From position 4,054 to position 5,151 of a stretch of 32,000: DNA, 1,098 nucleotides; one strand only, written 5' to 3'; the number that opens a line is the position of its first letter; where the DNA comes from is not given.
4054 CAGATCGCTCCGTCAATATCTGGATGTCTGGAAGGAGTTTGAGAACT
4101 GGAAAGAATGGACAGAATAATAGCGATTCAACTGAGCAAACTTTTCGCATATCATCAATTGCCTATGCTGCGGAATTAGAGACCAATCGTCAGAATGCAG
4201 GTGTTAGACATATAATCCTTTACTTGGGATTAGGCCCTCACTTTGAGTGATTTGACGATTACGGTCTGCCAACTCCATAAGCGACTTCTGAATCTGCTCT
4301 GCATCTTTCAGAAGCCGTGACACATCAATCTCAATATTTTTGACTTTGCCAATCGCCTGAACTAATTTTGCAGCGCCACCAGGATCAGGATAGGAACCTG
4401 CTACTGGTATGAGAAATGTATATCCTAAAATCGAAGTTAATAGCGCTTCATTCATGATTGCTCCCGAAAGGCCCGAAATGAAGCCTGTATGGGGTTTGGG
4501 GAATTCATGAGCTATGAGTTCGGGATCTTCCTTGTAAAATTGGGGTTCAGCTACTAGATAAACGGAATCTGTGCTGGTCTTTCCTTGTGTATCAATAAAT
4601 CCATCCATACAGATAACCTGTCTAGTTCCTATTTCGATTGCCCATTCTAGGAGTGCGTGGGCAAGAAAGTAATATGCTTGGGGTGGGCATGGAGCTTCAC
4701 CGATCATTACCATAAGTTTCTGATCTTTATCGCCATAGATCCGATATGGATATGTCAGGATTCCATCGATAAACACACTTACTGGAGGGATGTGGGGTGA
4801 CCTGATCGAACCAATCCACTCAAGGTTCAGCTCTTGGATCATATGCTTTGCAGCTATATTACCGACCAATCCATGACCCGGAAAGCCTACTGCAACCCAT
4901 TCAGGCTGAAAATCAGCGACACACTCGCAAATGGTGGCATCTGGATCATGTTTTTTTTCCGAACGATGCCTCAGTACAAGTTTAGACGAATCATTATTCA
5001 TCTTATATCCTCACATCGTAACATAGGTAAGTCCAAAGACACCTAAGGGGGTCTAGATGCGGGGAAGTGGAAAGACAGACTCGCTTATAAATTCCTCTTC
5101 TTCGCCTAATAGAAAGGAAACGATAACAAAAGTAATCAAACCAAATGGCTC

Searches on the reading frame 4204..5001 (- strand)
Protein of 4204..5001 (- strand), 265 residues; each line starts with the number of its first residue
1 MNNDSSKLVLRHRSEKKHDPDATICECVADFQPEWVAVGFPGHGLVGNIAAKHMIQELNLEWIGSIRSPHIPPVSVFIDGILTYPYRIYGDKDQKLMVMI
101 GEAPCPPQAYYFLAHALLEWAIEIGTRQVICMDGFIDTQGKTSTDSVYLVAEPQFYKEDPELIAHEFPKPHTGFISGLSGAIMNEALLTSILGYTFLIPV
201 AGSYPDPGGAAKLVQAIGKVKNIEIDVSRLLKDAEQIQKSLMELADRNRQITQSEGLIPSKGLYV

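Call 101: search_protein_families(library=pfam, proteins=[window:4204-5001:-], max_evalue=0.001)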
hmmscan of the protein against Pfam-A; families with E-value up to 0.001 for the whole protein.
window:4204-5001:- (265 aa): 1 family
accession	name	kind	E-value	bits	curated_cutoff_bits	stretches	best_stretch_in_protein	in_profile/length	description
PF09754.15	PAC2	-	3.7e-38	131.9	25.8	1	38-245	3-215/215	PAC2 family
